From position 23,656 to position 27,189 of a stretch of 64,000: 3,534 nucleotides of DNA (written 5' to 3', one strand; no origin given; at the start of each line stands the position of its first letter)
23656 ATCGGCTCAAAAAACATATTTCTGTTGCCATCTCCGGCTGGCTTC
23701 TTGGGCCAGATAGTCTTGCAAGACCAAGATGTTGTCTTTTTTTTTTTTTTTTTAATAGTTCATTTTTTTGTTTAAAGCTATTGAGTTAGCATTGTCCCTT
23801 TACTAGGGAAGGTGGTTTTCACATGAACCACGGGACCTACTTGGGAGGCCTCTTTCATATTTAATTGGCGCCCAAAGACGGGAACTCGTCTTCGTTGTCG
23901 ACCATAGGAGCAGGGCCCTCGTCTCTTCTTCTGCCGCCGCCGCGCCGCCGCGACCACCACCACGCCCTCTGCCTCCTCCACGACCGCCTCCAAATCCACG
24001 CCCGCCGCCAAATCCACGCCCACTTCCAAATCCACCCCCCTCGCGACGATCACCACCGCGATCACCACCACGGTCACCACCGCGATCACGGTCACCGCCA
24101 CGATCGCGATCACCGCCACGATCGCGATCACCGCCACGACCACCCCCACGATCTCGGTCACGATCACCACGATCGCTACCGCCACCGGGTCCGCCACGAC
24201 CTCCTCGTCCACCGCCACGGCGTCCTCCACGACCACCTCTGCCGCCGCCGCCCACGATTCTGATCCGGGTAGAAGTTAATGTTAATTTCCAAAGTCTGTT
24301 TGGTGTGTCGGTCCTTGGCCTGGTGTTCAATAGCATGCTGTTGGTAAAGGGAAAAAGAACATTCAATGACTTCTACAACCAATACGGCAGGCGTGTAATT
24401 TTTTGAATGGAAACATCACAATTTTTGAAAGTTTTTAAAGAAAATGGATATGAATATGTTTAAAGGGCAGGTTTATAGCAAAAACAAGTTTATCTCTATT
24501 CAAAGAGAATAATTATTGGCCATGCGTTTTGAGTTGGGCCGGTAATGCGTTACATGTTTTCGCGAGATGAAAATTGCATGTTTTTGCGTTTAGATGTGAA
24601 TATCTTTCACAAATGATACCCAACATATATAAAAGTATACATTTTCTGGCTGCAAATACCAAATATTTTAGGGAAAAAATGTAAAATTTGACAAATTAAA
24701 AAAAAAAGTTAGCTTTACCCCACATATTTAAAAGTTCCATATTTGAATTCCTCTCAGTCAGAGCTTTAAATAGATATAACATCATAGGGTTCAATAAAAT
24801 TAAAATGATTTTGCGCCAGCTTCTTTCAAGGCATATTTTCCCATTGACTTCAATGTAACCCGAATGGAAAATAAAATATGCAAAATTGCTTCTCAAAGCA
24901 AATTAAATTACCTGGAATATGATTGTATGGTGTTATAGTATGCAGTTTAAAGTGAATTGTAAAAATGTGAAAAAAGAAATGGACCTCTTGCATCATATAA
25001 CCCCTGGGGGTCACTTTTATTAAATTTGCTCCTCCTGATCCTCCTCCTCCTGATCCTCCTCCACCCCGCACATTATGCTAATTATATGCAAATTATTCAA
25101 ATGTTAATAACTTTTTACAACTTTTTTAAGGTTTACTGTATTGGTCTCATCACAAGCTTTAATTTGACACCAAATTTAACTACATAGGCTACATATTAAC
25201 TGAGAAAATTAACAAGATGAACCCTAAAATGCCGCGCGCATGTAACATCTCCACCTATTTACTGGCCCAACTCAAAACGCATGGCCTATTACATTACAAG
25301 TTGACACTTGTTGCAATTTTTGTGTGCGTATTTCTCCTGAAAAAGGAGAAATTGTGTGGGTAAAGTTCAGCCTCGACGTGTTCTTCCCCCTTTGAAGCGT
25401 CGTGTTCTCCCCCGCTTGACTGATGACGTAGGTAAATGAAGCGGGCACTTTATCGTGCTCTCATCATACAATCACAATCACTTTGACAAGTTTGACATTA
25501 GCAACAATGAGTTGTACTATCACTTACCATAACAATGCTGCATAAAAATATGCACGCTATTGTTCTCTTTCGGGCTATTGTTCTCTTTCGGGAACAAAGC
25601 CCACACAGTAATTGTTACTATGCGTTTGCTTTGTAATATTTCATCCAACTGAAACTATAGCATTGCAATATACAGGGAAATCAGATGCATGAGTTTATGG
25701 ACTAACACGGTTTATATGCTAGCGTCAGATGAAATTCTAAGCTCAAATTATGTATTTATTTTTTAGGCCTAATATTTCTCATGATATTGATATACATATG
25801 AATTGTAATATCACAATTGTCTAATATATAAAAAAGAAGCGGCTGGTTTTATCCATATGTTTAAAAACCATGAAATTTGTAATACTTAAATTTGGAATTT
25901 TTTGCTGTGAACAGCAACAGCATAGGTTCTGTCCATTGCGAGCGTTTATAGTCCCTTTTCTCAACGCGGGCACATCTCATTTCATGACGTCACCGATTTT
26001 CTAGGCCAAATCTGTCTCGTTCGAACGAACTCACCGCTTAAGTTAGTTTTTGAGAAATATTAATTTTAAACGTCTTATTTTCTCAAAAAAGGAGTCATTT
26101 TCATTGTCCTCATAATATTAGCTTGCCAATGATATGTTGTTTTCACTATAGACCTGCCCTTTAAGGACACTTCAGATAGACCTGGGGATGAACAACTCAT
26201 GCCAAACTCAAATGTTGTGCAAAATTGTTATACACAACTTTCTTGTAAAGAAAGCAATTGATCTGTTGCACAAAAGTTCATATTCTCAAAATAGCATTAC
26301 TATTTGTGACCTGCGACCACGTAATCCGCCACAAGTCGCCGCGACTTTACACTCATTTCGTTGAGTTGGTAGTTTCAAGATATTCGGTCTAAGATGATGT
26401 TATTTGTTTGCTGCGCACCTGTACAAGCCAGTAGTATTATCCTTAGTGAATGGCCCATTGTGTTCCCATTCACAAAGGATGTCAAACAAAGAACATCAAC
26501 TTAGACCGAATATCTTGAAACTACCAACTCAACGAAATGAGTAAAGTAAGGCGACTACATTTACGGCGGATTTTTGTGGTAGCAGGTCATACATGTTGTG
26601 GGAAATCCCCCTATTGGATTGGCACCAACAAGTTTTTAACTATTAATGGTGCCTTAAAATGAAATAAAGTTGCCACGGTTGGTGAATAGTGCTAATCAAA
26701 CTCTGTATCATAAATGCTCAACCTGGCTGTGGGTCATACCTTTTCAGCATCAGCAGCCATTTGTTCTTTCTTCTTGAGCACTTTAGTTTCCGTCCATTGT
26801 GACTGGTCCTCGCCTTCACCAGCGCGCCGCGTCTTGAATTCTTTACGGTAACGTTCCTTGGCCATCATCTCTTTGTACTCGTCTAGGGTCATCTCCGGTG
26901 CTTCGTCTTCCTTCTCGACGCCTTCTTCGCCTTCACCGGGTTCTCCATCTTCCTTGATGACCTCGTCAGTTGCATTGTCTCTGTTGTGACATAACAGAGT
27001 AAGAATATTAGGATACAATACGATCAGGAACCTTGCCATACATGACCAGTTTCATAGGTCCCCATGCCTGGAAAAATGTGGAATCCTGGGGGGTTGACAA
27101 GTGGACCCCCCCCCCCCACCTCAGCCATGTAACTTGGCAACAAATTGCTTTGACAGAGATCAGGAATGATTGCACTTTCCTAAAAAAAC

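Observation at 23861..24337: SERBP1/HABP4-like last exon has two compensating 1-bp frameshifts exactly bracketing the RGG domain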

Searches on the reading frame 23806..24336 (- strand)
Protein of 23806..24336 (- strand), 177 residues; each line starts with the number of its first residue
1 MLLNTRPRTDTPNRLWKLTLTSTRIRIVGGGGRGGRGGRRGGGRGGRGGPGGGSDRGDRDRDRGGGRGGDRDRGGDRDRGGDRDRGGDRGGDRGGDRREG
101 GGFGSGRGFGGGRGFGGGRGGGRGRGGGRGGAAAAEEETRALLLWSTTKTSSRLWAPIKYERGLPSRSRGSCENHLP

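Call 17: find_encoding_contigs(protein=window:23806-24336:-, flank=3000, max_places=6)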
Protein seq(177 aa) (177 aa): no gene with exactly this product is on record in the collection.

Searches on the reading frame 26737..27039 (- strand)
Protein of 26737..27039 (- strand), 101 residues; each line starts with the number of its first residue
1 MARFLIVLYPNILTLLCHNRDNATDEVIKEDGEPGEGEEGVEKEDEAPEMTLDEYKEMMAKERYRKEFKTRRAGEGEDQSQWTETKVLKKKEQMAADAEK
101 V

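Call 30: search_protein_representatives(protein=window:26737-27039:-)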
Query: 101 residues. Proteins with E-value up to 0.001 (for the whole library): 134; up to 1e-10: 4; up to 1e-30: 0. The best 134 are listed.
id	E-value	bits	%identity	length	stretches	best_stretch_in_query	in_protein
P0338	6.9e-16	74.6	79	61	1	50-101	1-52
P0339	1.0e-11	61.2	44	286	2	26-98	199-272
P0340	1.1e-11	61.1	46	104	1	15-99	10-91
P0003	1.8e-11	60.4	61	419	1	22-100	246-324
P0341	1.5e-10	57.5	55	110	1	29-92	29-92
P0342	4.4e-10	56.0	54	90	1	29-100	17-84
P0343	1.7e-09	54.1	40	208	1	14-91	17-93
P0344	9.5e-09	51.7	51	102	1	29-99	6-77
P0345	1.6e-08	51.0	42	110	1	21-99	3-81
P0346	1.6e-08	51.0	48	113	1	32-92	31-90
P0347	1.6e-08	51.0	56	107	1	31-93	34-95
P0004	2.3e-08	50.5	55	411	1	30-94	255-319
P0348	4.8e-08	49.5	57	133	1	34-92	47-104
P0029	5.0e-08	49.4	54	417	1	19-96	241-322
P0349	8.0e-08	48.7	49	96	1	30-99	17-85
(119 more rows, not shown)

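Call 32: find_encoding_contigs(protein=P0338, flank=10000, max_places=10)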
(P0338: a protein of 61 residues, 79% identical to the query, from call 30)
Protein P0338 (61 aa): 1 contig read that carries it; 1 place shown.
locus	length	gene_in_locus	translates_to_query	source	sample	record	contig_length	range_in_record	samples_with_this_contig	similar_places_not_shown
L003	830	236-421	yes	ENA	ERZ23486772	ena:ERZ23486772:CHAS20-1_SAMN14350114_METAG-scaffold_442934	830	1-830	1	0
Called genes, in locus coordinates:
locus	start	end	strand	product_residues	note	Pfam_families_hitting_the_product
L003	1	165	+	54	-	?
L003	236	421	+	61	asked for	-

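Call 35: find_encoding_contigs(protein=window:26737-27039:-, flank=10000, max_places=5)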
Protein seq(101 aa) (101 aa): no gene with exactly this product is on record in the collection.

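Call 59: list_cluster_members(proteins=[P0338])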
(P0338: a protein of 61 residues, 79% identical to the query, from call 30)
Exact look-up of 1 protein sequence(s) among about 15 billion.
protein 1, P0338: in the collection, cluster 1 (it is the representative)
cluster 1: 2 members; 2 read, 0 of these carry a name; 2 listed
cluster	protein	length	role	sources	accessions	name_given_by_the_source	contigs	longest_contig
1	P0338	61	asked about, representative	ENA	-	-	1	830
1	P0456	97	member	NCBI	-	-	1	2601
